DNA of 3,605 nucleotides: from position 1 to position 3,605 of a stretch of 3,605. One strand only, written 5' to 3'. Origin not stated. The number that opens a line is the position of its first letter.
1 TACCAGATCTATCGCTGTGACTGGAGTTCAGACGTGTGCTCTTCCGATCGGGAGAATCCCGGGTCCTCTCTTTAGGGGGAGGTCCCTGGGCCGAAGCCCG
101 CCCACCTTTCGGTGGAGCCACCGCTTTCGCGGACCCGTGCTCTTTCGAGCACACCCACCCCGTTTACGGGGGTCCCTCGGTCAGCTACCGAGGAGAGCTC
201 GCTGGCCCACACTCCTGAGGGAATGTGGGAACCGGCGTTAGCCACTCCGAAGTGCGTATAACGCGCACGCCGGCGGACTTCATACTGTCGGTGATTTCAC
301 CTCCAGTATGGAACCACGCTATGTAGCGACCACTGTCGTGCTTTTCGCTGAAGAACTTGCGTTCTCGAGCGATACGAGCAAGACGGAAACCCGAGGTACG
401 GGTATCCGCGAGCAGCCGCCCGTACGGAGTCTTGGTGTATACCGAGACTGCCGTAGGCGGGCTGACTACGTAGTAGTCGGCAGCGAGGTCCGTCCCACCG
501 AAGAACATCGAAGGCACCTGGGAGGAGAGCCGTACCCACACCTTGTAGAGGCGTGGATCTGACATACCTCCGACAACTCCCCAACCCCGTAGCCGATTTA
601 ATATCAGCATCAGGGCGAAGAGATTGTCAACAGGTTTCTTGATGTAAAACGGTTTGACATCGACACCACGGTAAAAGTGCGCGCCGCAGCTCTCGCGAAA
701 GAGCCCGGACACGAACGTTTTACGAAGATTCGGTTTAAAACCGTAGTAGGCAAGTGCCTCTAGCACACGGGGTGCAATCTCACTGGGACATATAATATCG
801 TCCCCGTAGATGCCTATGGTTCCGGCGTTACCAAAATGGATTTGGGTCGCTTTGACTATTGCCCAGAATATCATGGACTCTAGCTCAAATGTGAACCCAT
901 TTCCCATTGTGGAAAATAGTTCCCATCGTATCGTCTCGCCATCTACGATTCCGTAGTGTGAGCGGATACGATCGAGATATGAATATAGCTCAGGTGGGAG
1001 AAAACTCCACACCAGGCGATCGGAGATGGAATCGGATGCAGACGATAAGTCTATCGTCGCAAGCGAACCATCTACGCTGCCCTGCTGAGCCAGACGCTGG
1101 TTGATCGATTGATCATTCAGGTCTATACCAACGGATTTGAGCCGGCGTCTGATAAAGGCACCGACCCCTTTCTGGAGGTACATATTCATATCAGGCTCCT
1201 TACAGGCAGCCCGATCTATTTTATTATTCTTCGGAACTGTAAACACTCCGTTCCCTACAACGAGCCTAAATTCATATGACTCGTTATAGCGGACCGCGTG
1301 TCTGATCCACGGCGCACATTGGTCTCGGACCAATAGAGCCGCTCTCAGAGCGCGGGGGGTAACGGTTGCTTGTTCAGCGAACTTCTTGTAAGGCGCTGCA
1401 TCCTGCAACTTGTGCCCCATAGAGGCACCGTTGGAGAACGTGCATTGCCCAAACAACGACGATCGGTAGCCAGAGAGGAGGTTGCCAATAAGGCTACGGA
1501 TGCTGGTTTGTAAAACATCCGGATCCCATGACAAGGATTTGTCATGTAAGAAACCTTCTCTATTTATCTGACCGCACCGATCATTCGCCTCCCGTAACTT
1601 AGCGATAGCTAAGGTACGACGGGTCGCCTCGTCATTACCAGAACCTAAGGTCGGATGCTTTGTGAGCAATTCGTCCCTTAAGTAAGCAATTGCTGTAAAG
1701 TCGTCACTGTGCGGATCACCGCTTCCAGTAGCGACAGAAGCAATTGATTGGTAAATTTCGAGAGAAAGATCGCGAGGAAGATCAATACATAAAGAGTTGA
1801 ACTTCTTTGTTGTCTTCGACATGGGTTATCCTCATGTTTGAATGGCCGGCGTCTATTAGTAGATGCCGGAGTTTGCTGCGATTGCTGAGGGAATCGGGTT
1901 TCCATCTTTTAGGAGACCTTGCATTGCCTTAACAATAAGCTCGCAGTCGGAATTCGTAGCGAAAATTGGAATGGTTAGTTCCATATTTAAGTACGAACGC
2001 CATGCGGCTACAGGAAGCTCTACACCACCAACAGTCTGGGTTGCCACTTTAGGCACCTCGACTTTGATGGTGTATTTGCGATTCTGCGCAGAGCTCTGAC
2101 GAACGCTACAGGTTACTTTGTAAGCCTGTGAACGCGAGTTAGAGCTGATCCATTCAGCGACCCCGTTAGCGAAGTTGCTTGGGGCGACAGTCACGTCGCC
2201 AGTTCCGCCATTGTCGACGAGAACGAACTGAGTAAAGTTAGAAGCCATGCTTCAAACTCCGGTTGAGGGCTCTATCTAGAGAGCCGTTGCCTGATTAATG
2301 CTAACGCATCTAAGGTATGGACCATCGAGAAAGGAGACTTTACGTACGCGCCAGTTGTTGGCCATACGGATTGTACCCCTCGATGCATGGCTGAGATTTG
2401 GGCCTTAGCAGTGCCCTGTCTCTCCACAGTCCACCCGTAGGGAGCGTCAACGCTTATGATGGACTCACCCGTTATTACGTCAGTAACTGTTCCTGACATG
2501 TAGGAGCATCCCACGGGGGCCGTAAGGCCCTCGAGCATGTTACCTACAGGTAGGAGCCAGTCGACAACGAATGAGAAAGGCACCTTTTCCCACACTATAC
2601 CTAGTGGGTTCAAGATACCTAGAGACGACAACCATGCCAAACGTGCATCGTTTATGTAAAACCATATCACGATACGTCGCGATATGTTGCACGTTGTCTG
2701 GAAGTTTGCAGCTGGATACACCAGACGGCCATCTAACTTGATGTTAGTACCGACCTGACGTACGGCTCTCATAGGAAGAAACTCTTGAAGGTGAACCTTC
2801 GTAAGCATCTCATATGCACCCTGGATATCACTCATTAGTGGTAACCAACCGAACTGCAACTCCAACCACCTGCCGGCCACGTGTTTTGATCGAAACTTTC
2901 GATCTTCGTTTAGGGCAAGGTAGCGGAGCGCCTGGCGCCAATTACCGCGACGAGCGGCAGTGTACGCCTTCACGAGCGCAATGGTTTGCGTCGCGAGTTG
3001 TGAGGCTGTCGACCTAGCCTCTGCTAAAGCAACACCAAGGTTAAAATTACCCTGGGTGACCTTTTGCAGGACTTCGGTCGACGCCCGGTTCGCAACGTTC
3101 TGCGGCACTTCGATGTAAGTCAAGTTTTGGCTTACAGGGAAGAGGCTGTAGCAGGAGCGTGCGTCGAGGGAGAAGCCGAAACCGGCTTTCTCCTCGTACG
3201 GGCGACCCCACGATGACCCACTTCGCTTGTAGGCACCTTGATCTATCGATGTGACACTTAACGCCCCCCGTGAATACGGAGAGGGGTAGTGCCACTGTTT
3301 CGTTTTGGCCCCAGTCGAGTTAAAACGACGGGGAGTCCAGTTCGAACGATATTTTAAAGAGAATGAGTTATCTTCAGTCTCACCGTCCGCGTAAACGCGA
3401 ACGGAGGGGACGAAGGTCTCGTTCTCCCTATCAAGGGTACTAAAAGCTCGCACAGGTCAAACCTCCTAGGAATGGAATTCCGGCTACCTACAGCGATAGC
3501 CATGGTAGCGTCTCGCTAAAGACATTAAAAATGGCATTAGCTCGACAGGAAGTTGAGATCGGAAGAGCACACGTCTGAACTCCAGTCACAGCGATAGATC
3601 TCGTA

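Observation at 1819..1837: Operator hairpin loop variant U(-5)A (AUAA instead of AUUA), also recoding lysis protein Tyr27 to Asn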

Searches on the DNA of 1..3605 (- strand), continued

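Call 51: get_annotated_region(hit=H16, flank=100)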
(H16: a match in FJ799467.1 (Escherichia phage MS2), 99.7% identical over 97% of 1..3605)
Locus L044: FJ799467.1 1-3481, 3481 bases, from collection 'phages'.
description: Enterobacterio phage MS2 clone MS2anc assembly protein (MS2g1), coat protein (MS2g2), lysis protein (MS2g3), and replicase protein (MS2g4) genes, complete cds.
organism: Escherichia phage MS2 (NCBI taxid 12022)
taxonomy: Viruses; Riboviria; Orthornavirae; Lenarviricota; Leviviricetes; Norzivirales; Fiersviridae; Emesvirus; Emesvirus zinderi
host: Escherichia coli TOP 10 F'; source: -; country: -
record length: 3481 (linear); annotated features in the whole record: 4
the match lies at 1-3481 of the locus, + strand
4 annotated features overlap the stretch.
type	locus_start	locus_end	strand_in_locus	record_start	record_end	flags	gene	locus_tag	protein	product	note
CDS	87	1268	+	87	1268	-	MS2g1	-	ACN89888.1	assembly protein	maturase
CDS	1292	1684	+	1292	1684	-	MS2g2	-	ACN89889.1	coat protein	-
CDS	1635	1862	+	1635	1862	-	MS2g3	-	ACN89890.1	lysis protein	-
CDS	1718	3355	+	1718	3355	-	MS2g4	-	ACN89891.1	replicase protein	RNA replicase beta chain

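Call 52: get_annotated_region(hit=H10, flank=100)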
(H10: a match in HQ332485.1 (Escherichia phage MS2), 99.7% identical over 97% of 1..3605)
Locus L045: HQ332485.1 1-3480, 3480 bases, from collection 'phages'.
description: Enterobacteria phage MS2 isolate 253B assembly protein (mat), coat protein (cp), lysis protein (lys), and replicase protein (rep) genes, complete cds.
organism: Escherichia phage MS2 (NCBI taxid 12022)
taxonomy: Viruses; Riboviria; Orthornavirae; Lenarviricota; Leviviricetes; Norzivirales; Fiersviridae; Emesvirus; Emesvirus zinderi
host: -; source: laboratory population; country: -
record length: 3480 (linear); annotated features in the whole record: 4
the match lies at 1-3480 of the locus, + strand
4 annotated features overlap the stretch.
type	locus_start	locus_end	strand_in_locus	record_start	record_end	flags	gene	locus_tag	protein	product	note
CDS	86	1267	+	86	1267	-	mat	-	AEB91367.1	assembly protein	maturase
CDS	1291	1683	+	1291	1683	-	cp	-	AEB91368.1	coat protein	-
CDS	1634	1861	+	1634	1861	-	lys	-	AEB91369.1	lysis protein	-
CDS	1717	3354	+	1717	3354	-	rep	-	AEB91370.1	replicase protein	-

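Call 66: search_dna_similar(query=window:1700-1960:-, collection=phages, mode=distant, max_rows=60, rows=spread)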
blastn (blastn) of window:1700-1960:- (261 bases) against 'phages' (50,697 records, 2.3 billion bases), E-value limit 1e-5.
Records with a match: 292; places in all: 292; records where one place covers at least 80% of the query: 288.
Best place of each record, by identity: >=99% 8; 95-99% 270; 90-95% 12; 80-90% 1; 60-80% 1.
By first word of the organism name: Escherichia 282; Enterobacteria 7; Emesvirus 3.
By host as written in the record: Escherichia coli TOP 10 F' 242; - 39; Escherichia coli 3; Escherichia coli IJ1862 3; Escherichia coli MG1655 + F912 3; Escherichia coli ATCC 15597 1; Escherichia coli ATCC 700891 1.
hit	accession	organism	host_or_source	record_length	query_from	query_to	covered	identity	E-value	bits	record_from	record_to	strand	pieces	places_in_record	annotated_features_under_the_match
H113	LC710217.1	Escherichia phage MS2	Escherichia coli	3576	1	261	100%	100.0%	4e-131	471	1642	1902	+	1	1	lys: lysis protein | rep: replicase protein | cp: capsid protein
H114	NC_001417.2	Escherichia phage MS2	-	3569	1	261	100%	99.6%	2e-129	467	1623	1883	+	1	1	lys: hypothetical protein | rep: RNA replicase beta subunit | cp: head protein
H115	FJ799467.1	Escherichia phage MS2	Escherichia coli TOP 10 F'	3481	1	261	100%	98.9%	1e-126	458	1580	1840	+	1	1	MS2g3: lysis protein | MS2g4: replicase protein | MS2g2: coat protein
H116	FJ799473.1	Escherichia phage MS2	Escherichia coli TOP 10 F'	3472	1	261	100%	98.9%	1e-126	458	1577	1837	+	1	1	MS2g3: lysis protein | MS2g4: replicase protein | MS2g2: coat protein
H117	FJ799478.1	Escherichia phage MS2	Escherichia coli TOP 10 F'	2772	1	261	100%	98.9%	1e-126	458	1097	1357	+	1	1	MS2g3: lysis protein | MS2g4: replicase protein | MS2g2: coat protein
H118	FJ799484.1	Escherichia phage MS2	Escherichia coli TOP 10 F'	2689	1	261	100%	98.9%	1e-126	458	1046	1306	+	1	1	MS2g3: lysis protein | MS2g4: replicase protein | MS2g2: coat protein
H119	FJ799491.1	Escherichia phage MS2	Escherichia coli TOP 10 F'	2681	1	261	100%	98.9%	1e-126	458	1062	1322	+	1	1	MS2g3: lysis protein | MS2g4: replicase protein | MS2g2: coat protein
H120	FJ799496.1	Escherichia phage MS2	Escherichia coli TOP 10 F'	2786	1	261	100%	98.9%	1e-126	458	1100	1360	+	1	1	MS2g3: lysis protein | MS2g4: replicase protein | MS2g2: coat protein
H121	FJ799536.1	Escherichia phage MS2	Escherichia coli TOP 10 F'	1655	1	261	100%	98.9%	1e-126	458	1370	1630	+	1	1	MS2g3: lysis protein | MS2g4: replicase protein | MS2g2: coat protein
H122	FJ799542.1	Escherichia phage MS2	Escherichia coli TOP 10 F'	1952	1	261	100%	98.9%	1e-126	458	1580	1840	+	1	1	MS2g3: lysis protein | MS2g4: replicase protein | MS2g2: coat protein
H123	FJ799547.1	Escherichia phage MS2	Escherichia coli TOP 10 F'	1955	1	261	100%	98.9%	1e-126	458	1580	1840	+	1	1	MS2g3: lysis protein | MS2g4: replicase protein | MS2g2: coat protein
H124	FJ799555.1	Escherichia phage MS2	Escherichia coli TOP 10 F'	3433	1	261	100%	98.9%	1e-126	458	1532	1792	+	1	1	MS2g3: lysis protein | MS2g4: similar to replicase protein | MS2g2: coat protein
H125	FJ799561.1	Escherichia phage MS2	Escherichia coli TOP 10 F'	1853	1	261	100%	98.9%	1e-126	458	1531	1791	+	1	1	MS2g3: lysis protein | MS2g4: replicase protein | MS2g2: coat protein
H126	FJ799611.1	Escherichia phage MS2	Escherichia coli TOP 10 F'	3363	1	261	100%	98.9%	1e-126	458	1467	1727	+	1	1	MS2g3: lysis protein | MS2g4: replicase protein | MS2g2: coat protein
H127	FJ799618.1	Escherichia phage MS2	Escherichia coli TOP 10 F'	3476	1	261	100%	98.9%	1e-126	458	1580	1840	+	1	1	MS2g3: lysis protein | MS2g4: replicase protein | MS2g2: coat protein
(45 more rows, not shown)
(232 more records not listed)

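Call 70: search_dna_similar(query=window:3300-3360:-, collection=phages, mode=near, max_rows=60)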
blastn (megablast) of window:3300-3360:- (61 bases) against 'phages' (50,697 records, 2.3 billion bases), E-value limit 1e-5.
Records with a match: 224; places in all: 224; records where one place covers at least 80% of the query: 223.
Best place of each record, by identity: >=99% 162; 95-99% 62.
By first word of the organism name: Escherichia 224.
By host as written in the record: Escherichia coli TOP 10 F' 189; - 30; Escherichia coli IJ1862 3; Escherichia coli 1; Escherichia coli ATCC 15597 1.
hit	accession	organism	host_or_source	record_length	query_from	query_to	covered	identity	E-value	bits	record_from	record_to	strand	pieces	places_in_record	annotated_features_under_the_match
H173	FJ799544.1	Escherichia phage MS2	Escherichia coli TOP 10 F'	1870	1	61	100%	100.0%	5e-24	113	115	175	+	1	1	MS2g1: assembly protein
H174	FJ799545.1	Escherichia phage MS2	Escherichia coli TOP 10 F'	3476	1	61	100%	100.0%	5e-24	113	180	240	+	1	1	MS2g1: assembly protein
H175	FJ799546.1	Escherichia phage MS2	Escherichia coli TOP 10 F'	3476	1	61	100%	100.0%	5e-24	113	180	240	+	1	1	MS2g1: assembly protein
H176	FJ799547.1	Escherichia phage MS2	Escherichia coli TOP 10 F'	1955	1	61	100%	100.0%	5e-24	113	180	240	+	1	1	MS2g1: assembly protein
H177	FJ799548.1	Escherichia phage MS2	Escherichia coli TOP 10 F'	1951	1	61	100%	100.0%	5e-24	113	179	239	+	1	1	MS2g1: assembly protein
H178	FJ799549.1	Escherichia phage MS2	Escherichia coli TOP 10 F'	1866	1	61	100%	100.0%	5e-24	113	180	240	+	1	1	MS2g1: assembly protein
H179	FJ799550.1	Escherichia phage MS2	Escherichia coli TOP 10 F'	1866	1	61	100%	100.0%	5e-24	113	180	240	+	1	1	MS2g1: assembly protein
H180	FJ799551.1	Escherichia phage MS2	Escherichia coli TOP 10 F'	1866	1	61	100%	100.0%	5e-24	113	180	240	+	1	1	MS2g1: assembly protein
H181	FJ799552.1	Escherichia phage MS2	Escherichia coli TOP 10 F'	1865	1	61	100%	100.0%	5e-24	113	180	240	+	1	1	MS2g1: similar to assembly protein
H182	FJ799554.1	Escherichia phage MS2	Escherichia coli TOP 10 F'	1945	1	61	100%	100.0%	5e-24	113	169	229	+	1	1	MS2g1: assembly protein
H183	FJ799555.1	Escherichia phage MS2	Escherichia coli TOP 10 F'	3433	1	61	100%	100.0%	5e-24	113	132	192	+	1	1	MS2g1: assembly protein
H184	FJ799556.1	Escherichia phage MS2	Escherichia coli TOP 10 F'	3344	1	61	100%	100.0%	5e-24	113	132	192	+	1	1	MS2g1: assembly protein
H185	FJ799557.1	Escherichia phage MS2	Escherichia coli TOP 10 F'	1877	1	61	100%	100.0%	5e-24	113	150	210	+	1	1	MS2g1: similar to assembly protein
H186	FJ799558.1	Escherichia phage MS2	Escherichia coli TOP 10 F'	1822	1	61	100%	100.0%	5e-24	113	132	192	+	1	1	MS2g1: similar to assembly protein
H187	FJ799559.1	Escherichia phage MS2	Escherichia coli TOP 10 F'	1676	1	61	100%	100.0%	5e-24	113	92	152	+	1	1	MS2g1: assembly protein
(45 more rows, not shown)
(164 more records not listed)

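Call 71: search_rna_families(source=window, threshold=evalue, max_evalue=1)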
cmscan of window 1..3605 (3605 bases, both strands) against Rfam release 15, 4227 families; matches with E-value up to 1: 1.
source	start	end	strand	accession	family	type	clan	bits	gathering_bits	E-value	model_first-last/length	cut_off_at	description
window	1819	1854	-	RF02359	MS2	Cis-reg;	-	56.4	40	7.6e-12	1-36/36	no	Bacteriophage MS2 operator hairpin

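Call 72: search_rna_families(source=window, start=1780, end=1880, threshold=gathering, show_alignments=1)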
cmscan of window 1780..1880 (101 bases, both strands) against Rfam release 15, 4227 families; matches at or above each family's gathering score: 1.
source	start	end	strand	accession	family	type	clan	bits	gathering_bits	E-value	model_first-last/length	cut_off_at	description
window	1819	1854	-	RF02359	MS2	Cis-reg;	-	56.4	40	2.1e-13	1-36/36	no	Bacteriophage MS2 operator hairpin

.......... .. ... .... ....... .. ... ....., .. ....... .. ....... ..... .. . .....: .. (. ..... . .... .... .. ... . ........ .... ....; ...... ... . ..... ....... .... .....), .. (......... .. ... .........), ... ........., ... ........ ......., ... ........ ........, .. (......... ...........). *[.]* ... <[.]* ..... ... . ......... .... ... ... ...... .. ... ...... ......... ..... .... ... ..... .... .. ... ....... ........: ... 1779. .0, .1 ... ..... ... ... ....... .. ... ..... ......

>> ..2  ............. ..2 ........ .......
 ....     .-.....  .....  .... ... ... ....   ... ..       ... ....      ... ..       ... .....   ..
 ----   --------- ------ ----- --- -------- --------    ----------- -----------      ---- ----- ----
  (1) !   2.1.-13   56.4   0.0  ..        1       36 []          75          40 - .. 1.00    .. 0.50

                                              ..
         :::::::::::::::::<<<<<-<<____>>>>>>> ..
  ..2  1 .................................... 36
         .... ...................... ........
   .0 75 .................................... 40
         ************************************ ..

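Call 73: search_rna_families(sources=[L002, L050], threshold=evalue, max_evalue=1, show_alignments=2)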
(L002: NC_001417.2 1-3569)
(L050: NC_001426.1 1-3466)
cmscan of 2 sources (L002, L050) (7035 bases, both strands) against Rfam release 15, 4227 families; matches with E-value up to 1: 2.
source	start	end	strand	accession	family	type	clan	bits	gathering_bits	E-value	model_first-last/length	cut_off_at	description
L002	1729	1764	+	RF02359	MS2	Cis-reg;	-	61.3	40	5.9e-13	1-36/36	no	Bacteriophage MS2 operator hairpin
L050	647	675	-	RF01128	sR43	Gene; snRNA; snoRNA; CD-box;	-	18.7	45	0.34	1-56/56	no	Small nucleolar RNA sR42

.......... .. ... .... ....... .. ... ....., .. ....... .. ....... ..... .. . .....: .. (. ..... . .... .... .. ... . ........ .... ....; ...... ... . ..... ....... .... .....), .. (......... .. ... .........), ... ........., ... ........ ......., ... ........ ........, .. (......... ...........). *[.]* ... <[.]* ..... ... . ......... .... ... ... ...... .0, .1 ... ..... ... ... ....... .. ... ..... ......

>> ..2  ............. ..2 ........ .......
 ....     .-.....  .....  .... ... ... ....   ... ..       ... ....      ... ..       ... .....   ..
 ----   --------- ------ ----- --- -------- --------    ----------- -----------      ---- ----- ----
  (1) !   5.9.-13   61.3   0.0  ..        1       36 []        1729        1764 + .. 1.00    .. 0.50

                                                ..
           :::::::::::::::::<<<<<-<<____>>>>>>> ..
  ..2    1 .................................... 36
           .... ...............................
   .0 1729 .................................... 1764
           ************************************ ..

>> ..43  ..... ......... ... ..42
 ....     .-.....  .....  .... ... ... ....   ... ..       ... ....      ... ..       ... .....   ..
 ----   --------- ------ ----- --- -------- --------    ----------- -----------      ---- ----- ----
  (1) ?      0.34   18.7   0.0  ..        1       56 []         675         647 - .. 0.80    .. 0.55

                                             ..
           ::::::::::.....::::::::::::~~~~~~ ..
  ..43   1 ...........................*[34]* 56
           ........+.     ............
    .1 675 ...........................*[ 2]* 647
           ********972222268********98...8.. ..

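Call 95: search_dna_similar(query=window:2690-2751:-, collection=phages, mode=near, max_rows=6)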
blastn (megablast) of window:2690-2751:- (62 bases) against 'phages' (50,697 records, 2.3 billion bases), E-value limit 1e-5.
Records with a match: 124; places in all: 124; records where one place covers at least 80% of the query: 124.
Best place of each record, by identity: >=99% 1; 95-99% 122; 90-95% 1.
By first word of the organism name: Escherichia 124.
By host as written in the record: Escherichia coli TOP 10 F' 100; - 20; Escherichia coli IJ1862 2; Escherichia coli 1; Escherichia coli ATCC 15597 1.
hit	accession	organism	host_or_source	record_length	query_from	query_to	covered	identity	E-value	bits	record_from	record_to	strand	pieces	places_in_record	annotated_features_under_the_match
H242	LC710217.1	Escherichia phage MS2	Escherichia coli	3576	1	62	100%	100.0%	1e-24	115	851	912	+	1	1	mat: maturation protein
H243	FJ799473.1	Escherichia phage MS2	Escherichia coli TOP 10 F'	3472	1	62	100%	96.8%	8e-22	106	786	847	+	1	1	MS2g1: assembly protein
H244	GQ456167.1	Escherichia phage MS2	-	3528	1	62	100%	96.8%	3e-21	104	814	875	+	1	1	A protein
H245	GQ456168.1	Escherichia phage MS2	-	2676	1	62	100%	96.8%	3e-21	104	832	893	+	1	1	A protein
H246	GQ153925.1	Escherichia phage MS2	-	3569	1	62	100%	96.8%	3e-21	104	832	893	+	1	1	assembly protein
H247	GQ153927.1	Escherichia phage MS2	-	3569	1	62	100%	96.8%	3e-21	104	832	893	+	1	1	assembly protein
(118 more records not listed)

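Call 96: search_dna_similar(query=window:254-314:-, collection=phages, mode=near, max_rows=30)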
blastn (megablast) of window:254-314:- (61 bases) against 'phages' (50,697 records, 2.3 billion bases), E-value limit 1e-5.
Records with a match: 137; places in all: 137; records where one place covers at least 80% of the query: 130.
Best place of each record, by identity: >=99% 8; 95-99% 128; 90-95% 1.
By first word of the organism name: Escherichia 137.
By host as written in the record: Escherichia coli TOP 10 F' 115; - 18; Escherichia coli IJ1862 2; Escherichia coli 1; Escherichia coli ATCC 15597 1.
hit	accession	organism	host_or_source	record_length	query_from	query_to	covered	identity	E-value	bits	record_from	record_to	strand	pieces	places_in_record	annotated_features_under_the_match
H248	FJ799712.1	Escherichia phage MS2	Escherichia coli TOP 10 F'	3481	1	61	100%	100.0%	5e-24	113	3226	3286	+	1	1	MS2g4: replicase protein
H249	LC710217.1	Escherichia phage MS2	Escherichia coli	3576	1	61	100%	100.0%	5e-24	113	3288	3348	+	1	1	rep: replicase protein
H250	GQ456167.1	Escherichia phage MS2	-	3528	1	61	100%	98.4%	2e-22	108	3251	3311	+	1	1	replicase protein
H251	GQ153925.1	Escherichia phage MS2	-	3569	1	61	100%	98.4%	2e-22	108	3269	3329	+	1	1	replicase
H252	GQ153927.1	Escherichia phage MS2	-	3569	1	61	100%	98.4%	2e-22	108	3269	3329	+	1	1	replicase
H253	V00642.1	Escherichia phage MS2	-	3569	1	61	100%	98.4%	2e-22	108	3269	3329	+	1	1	unnamed protein product; replicase, beta subunit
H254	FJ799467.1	Escherichia phage MS2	Escherichia coli TOP 10 F'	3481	1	61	100%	98.4%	2e-22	108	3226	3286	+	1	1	MS2g4: replicase protein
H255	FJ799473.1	Escherichia phage MS2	Escherichia coli TOP 10 F'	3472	1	61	100%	98.4%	2e-22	108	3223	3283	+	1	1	MS2g4: replicase protein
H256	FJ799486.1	Escherichia phage MS2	Escherichia coli TOP 10 F'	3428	1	61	100%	98.4%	2e-22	108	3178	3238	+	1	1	MS2g4: replicase protein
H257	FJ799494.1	Escherichia phage MS2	Escherichia coli TOP 10 F'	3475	1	61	100%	98.4%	2e-22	108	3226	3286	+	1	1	MS2g4: replicase protein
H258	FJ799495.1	Escherichia phage MS2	Escherichia coli TOP 10 F'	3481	1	61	100%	98.4%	2e-22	108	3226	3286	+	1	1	MS2g4: replicase protein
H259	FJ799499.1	Escherichia phage MS2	Escherichia coli TOP 10 F'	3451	1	61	100%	98.4%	2e-22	108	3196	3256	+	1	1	MS2g4: replicase protein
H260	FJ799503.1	Escherichia phage MS2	Escherichia coli TOP 10 F'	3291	1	61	100%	98.4%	2e-22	108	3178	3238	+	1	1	MS2g4: replicase protein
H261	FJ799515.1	Escherichia phage MS2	Escherichia coli TOP 10 F'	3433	1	61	100%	98.4%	2e-22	108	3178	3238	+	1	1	MS2g4: replicase protein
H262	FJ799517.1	Escherichia phage MS2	Escherichia coli TOP 10 F'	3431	1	61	100%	98.4%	2e-22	108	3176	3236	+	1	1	MS2g4: replicase protein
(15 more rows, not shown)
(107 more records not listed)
